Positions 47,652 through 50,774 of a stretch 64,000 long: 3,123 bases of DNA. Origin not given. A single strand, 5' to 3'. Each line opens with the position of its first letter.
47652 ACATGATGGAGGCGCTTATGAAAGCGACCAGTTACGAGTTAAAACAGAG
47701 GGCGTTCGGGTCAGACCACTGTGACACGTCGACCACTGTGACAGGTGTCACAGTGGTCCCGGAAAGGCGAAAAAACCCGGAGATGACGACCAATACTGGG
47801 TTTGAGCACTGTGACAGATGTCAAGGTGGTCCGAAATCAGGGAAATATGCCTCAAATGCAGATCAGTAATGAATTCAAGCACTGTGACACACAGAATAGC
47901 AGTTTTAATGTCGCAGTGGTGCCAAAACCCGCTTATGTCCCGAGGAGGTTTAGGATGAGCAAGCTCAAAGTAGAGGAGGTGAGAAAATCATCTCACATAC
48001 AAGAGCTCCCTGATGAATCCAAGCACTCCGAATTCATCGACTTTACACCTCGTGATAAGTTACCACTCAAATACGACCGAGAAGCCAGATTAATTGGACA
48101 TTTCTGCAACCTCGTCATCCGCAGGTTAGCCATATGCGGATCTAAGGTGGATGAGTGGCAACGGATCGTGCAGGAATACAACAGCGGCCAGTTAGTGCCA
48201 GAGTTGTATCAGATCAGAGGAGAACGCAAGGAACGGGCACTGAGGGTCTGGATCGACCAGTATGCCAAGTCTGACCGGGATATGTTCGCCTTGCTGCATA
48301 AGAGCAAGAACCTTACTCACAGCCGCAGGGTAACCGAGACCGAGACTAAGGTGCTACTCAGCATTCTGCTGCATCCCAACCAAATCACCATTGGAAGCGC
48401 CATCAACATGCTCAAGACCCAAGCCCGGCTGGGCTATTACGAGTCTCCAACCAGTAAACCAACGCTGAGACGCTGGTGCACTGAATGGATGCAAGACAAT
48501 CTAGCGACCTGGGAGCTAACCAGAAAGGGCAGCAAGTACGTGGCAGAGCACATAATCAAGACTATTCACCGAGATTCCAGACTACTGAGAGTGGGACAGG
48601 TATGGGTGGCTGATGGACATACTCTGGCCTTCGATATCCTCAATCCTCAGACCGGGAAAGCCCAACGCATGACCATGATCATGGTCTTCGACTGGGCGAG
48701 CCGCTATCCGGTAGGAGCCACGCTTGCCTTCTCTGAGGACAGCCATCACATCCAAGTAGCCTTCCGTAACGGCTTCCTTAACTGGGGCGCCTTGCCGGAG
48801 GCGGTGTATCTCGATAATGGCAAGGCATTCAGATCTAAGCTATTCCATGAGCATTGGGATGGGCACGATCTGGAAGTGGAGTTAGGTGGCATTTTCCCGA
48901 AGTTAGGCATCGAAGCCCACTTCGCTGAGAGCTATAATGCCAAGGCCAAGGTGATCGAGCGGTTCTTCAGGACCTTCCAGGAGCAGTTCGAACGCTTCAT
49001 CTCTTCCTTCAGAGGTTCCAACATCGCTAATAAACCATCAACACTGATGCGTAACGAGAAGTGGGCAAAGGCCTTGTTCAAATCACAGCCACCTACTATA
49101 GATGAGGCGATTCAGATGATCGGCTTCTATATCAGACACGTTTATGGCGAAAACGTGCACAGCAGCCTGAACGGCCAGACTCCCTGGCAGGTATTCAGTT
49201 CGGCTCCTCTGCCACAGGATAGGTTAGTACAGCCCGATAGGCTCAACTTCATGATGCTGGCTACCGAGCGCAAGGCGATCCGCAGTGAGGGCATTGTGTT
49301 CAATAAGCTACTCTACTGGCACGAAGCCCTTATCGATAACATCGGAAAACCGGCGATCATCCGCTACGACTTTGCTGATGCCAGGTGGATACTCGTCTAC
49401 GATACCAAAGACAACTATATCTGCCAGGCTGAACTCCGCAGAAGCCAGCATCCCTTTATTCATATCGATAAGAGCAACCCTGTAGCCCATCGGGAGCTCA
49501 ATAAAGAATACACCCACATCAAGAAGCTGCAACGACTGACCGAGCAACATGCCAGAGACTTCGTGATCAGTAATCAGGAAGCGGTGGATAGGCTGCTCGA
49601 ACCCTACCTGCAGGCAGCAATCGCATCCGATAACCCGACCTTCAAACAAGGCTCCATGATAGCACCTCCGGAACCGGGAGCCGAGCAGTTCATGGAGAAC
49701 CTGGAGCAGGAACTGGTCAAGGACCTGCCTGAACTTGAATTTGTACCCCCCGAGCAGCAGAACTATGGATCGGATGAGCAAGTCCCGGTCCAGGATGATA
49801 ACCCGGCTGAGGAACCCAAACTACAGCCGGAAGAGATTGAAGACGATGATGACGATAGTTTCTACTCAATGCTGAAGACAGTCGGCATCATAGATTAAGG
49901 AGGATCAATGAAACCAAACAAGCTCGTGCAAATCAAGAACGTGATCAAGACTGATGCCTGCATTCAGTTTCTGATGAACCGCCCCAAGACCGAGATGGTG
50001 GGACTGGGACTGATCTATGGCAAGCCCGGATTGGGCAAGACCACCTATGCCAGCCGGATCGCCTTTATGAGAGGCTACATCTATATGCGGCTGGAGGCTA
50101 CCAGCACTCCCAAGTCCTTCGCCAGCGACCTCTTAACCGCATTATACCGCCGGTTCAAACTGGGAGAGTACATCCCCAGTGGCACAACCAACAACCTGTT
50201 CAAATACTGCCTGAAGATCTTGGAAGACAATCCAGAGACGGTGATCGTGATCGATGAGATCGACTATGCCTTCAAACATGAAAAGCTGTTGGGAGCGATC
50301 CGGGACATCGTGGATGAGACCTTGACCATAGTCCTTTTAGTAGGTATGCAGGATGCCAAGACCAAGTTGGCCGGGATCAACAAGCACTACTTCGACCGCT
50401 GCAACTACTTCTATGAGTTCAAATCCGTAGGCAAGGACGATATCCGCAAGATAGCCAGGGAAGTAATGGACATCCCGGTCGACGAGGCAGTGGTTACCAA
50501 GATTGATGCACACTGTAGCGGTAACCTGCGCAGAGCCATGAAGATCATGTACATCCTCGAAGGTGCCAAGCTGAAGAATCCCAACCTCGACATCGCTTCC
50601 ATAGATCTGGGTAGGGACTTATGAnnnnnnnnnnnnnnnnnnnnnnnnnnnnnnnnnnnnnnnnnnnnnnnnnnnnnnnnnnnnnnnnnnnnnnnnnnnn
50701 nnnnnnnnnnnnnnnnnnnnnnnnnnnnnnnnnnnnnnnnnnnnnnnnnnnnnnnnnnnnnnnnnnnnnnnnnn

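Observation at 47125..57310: Complete 10.2-kb Mu/Tn7-superfamily transposon with asymmetric multi-site ends, a 5-bp AGTAG duplication and a non-canonical third gene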

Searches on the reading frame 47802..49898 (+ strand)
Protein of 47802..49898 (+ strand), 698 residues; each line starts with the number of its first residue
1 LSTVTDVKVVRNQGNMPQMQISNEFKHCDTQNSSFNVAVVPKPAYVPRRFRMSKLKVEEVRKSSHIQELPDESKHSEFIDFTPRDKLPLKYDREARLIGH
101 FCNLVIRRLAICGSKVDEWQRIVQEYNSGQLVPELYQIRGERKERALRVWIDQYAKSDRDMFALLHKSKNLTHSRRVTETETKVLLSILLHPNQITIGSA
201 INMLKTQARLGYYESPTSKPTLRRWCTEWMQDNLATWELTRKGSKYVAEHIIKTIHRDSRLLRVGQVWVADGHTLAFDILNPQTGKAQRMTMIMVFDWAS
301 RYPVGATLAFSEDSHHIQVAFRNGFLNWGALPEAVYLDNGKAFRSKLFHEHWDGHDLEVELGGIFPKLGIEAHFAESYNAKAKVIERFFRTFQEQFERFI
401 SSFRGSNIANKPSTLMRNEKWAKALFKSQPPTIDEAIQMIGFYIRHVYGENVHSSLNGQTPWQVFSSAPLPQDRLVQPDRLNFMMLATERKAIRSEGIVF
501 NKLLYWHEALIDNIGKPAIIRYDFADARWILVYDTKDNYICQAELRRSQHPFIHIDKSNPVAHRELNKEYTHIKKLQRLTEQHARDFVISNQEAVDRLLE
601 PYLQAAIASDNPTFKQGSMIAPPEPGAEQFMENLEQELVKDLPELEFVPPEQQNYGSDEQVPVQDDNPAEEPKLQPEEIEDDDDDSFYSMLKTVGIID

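Call 6: search_protein_families(library=pfam, proteins=[window:47802-49898:+], max_evalue=0.1)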
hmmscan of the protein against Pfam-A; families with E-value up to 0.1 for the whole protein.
window:47802-49898:+ (698 aa): 2 families
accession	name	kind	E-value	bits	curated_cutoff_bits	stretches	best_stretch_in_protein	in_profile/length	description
PF09299.17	Mu-transpos_C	-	1.6e-14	54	21.7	1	483-542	2-61/61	Mu transposase, C-terminal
PF00665.32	rve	-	1.5e-05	25.6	32.6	1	264-359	4-94/102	Integrase core domain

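Call 7: search_protein_families(library=ncbifam, proteins=[window:47802-49898:+], max_evalue=0.1)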
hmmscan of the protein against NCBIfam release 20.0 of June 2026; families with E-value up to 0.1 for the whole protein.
window:47802-49898:+ (698 aa): 3 families
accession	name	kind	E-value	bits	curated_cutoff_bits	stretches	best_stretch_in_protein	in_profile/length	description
NF033577.2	transpos_IS481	equivalog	4.9e-13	49.2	224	1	146-465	29-284/284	IS481 family transposase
NF033594.2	transpos_ISNCY_2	equivalog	1.6e-08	34.1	250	1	163-409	41-260/368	ISNCY family transposase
NF033516.0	transpos_IS3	equivalog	8e-08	31.9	160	1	247-359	198-303/369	IS3 family transposase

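Call 10: search_solved_structures(query=window:47802-49898:+, max_evalue=0.01)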
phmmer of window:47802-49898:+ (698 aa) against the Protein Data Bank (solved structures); distinct sequences matched with E-value up to 0.01: 3.
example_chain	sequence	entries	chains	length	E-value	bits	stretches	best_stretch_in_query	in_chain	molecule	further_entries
8aa5_AP1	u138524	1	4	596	6.1e-12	47.8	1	265-625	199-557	TnsB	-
8rdu_R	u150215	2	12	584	8e-12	47.4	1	265-624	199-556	TnsB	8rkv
7svw_A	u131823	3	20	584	8e-12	47.4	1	265-624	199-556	TnsB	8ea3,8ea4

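Call 39: search_protein_families(library=phrogs, proteins=[window:47802-49898:+], max_evalue=0.01)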
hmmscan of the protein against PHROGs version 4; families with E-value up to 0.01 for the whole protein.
window:47802-49898:+ (698 aa): 5 families
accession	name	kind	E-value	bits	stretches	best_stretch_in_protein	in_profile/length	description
phrog_310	-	integration and excision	5.6e-76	257.8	1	144-618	158-599/696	transposase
phrog_15639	-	unknown function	2e-08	34.8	1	361-575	16-226/301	-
phrog_956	-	integration and excision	2.9e-07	30.9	1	279-464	52-197/436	transposase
phrog_8463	-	integration and excision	2.8e-05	24.2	1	248-396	128-261/380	transposase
phrog_157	-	integration and excision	0.0034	17.4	0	278-358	338-417/580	transposase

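Call 64: search_dna_similar(query=window:47955-49898:+, collection=phages, mode=protein, max_rows=15)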
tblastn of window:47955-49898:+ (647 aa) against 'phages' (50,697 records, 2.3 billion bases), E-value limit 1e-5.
Records with a match: 219; places in all: 219; records where one place covers at least 80% of the query: 0.
Best place of each record, by identity: <60% 219.
By first word of the organism name: Pseudomonas 102; Ralstonia 91; Bacteriophage 5; Burkholderia 4; Bacillus 3; Klebsiella 3; Haemophilus 2; Pseudoalteromonas 2; Mannheimia 2; Fusobacterium 1; and 4 more.
By host as written in the record: Ralstonia solanacearum 64; - 34; Pseudomonas aeruginosa 31; Pseudomonas aeruginosa PA14 23; Ralstonia solanacearum Race 3, Biovar 1 6; Bacillus alcalophilus CGMCC 1.3604 3; Pseudomonas aeruginosa PAS429 2; Pseudomonas aeruginosa clinical isolate 2; and 47 more.
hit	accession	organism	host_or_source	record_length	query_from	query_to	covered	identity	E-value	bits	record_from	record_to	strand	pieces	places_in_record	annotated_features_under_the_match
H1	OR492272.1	Fusobacterium phage phiRTG5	Fusobacterium necrophorum subsp. ...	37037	95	493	62%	27.3%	5e-25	117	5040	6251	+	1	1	transposase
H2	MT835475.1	Bacteriophage sp.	human fecal samples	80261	167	551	60%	27.3%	3e-13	80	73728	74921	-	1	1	record has no annotation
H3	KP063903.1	Bacillus phage BalMu-1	Bacillus alcalophilus CGMCC 1.3604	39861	184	495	48%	29.4%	2e-18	96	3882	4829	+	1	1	transposase A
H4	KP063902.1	Bacillus phage BalMu-1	Bacillus alcalophilus CGMCC 1.3604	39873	184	495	48%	29.4%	2e-18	96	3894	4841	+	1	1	transposase A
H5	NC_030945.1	Bacillus phage BalMu-1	Bacillus alcalophilus CGMCC 1.3604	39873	184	495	48%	29.4%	2e-18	96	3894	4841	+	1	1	transposase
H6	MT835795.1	Bacteriophage sp.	human fecal samples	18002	184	489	47%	28.8%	3e-17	92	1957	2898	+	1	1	record has no annotation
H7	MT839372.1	Bacteriophage sp.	human fecal samples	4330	188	492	47%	27.4%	3e-12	76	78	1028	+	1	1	record has no annotation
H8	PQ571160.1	Pseudomonas phage Cline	Pseudomonas aeruginosa PA14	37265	196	533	52%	23.2%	6e-8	62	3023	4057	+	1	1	transposase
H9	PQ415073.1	Pseudomonas phage Baskent_P5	Pseudomonas aeruginosa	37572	196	533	52%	23.2%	4e-7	60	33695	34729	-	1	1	transposase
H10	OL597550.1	Pseudomonas phage ZCPA1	Pseudomonas aeruginosa PS12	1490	196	533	52%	22.9%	6e-8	61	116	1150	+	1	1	transposase C-terminal domain-containing protein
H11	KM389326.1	Pseudomonas phage F_KK2074sp/Pa1651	-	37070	196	533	52%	22.9%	1e-7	61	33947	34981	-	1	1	record has no annotation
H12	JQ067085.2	Pseudomonas phage PaMx73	Pseudomonas aeruginosa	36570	196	533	52%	22.9%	1e-7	61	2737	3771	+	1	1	transposase A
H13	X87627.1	Casadabanvirus D3112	-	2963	196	533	52%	22.9%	1e-7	61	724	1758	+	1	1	A: transposase | A: repeat_region (x2)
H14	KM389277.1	Pseudomonas phage Phi05_1400 B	-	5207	196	533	52%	22.9%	1e-7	61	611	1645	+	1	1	record has no annotation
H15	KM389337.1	Pseudomonas phage JBD58a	-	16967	196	533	52%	22.9%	1e-7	61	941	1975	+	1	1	record has no annotation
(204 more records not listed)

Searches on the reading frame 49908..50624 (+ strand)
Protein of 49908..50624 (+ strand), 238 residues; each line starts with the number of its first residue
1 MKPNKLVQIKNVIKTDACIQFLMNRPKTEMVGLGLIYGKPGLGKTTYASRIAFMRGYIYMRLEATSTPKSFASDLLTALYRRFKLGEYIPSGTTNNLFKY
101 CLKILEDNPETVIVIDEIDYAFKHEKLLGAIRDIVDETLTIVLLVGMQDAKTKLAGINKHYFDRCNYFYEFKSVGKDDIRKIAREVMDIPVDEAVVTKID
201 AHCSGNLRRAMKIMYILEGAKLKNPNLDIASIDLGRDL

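Call 6: search_protein_families(library=pfam, proteins=[window:49908-50624:+], max_evalue=0.1)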
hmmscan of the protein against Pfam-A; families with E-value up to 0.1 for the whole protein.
window:49908-50624:+ (238 aa): 15 families
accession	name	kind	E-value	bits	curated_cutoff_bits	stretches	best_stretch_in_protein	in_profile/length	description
PF13401.12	AAA_22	-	1e-13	52.2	27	1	32-153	6-129/130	AAA domain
PF00004.35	AAA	-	1.1e-07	32.8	21.2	1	35-150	2-95/131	ATPase family associated with various cellular activities (AAA)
PF05621.17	TniB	-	2.9e-06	27.3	22.4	1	19-153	23-168/189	Bacterial TniB protein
PF24883.2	NPHP3_N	-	6.6e-05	23.6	24.8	0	69-138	84-153/164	Nephrocystin 3, N-terminal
PF13191.12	AAA_16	-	0.00063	20.7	32.6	1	21-122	14-145/167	AAA ATPase domain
PF13173.12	AAA_14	-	0.0016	18.9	27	1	36-141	7-93/129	AAA domain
PF05496.18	RuvB_N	-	0.0021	18.3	27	1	24-79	26-78/159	Holliday junction DNA helicase RuvB P-loop domain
PF13479.12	AAA_24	-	0.0025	18.1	27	1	35-123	6-78/195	AAA domain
PF03266.21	NTPase_1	-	0.0057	17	23.9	0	82-149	68-136/168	NTPase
PF07728.20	AAA_5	-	0.024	15.1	22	1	35-121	3-78/139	AAA domain (dynein-related subfamily)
PF05729.18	NACHT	-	0.037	14.3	26.7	0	35-53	4-22/167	NACHT domain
PF00931.28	NB-ARC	-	0.039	13.7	23.5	1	16-52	6-39/248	NB-ARC domain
PF13238.12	AAA_18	-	0.058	14.3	29.4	0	35-57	2-24/128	AAA domain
PF21960.2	RCF1-5-like_lid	-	0.066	13.6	27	0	191-211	14-35/43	RCF1/5-like, AAA+ ATPase lid domain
PF20720.3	nSTAND3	-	0.096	12.8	27.2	0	35-53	21-39/155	Novel STAND NTPase 3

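Call 7: search_protein_families(library=ncbifam, proteins=[window:49908-50624:+], max_evalue=0.1)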
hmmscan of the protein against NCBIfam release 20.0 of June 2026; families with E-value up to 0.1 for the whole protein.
window:49908-50624:+ (238 aa): 16 families
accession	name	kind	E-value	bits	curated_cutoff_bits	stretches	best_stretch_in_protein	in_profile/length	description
TIGR02928.1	TIGR02928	subfamily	6.5e-05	21.9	181.3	1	35-134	44-156/366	orc1/cdc6 family replication initiation protein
NF010248.0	PRK13695.1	equivalog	0.00029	20.6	156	0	109-157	99-148/180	NTPase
TIGR00635.1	ruvB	equivalog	0.00063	18.9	299.05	1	24-69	23-65/305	Holliday junction branch migration DNA helicase RuvB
TIGR02397.1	dnaX_nterm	equivalog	0.00068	19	250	0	159-214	162-219/355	DNA polymerase III subunit gamma/tau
TIGR02880.1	cbbX_cfxQ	equivalog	0.00068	19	459.25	1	37-171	64-178/284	CbbX protein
NF000868.0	PRK00080.1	equivalog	0.0015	17.5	282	1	27-68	47-85/330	Holliday junction branch migration DNA helicase RuvB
TIGR02902.1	spore_lonB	equivalog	0.0021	16.8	723.3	1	101-229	195-320/531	ATP-dependent protease LonB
NF003230.0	PRK04195.1-6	equivalog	0.01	14.5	441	0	172-212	157-200/494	replication factor C large subunit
NF001679.0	PRK00440.1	equivalog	0.011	14.9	303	0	9-52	17-60/322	replication factor C small subunit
NF011523.0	PRK14962.1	equivalog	0.012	14.4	576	1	130-214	136-219/474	DNA polymerase III subunits gamma and tau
NF003229.0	PRK04195.1-5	equivalog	0.019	13.7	280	0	35-67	48-80/413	replication factor C large subunit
NF003228.0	PRK04195.1-4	equivalog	0.028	13.2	456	1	35-213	41-201/502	replication factor C large subunit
NF003233.0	PRK04195.2-3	equivalog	0.043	12.7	471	1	35-214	42-201/504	replication factor C large subunit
NF010335.0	PRK13764.1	equivalog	0.061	11.8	340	0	22-52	255-284/613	ATPase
NF003232.0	PRK04195.2-2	equivalog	0.067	12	701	0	35-52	40-57/480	replication factor C large subunit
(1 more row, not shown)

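Call 11: search_solved_structures(query=window:49908-50624:+, max_evalue=0.01)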
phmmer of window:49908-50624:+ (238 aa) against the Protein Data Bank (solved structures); distinct sequences matched with E-value up to 0.01: 1.
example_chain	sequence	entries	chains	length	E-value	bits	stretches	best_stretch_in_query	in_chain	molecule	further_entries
9cru_A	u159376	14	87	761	0.008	19.2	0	12-65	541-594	Vesicular-fusion protein SEC18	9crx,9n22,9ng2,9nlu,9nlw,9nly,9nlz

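Call 39: search_protein_families(library=phrogs, proteins=[window:49908-50624:+], max_evalue=0.01)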
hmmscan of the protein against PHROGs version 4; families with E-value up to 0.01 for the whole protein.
window:49908-50624:+ (238 aa): 7 families
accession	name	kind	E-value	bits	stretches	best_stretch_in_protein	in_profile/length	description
phrog_296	-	integration and excision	2.4e-23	83.7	1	3-215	295-496/626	DNA transposition protein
phrog_168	-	DNA, RNA and nucleotide metabolism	6.7e-10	40.1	1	29-214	41-207/314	clamp loader of DNA polymerase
phrog_11838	-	DNA, RNA and nucleotide metabolism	1.7e-05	25.2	1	35-215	44-203/420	clamp loader of DNA polymerase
phrog_5846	-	DNA, RNA and nucleotide metabolism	2e-05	25.1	1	22-218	28-203/380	clamp loader of DNA polymerase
phrog_6891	-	other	0.00033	21.4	1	31-123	42-134/310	ATPase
phrog_5484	-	DNA, RNA and nucleotide metabolism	0.0028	18.3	1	22-66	19-60/239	DnaA-like replication initiation protein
phrog_124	-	DNA, RNA and nucleotide metabolism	0.0087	16.5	0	35-68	47-77/382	Sak4-like ssDNA annealing protein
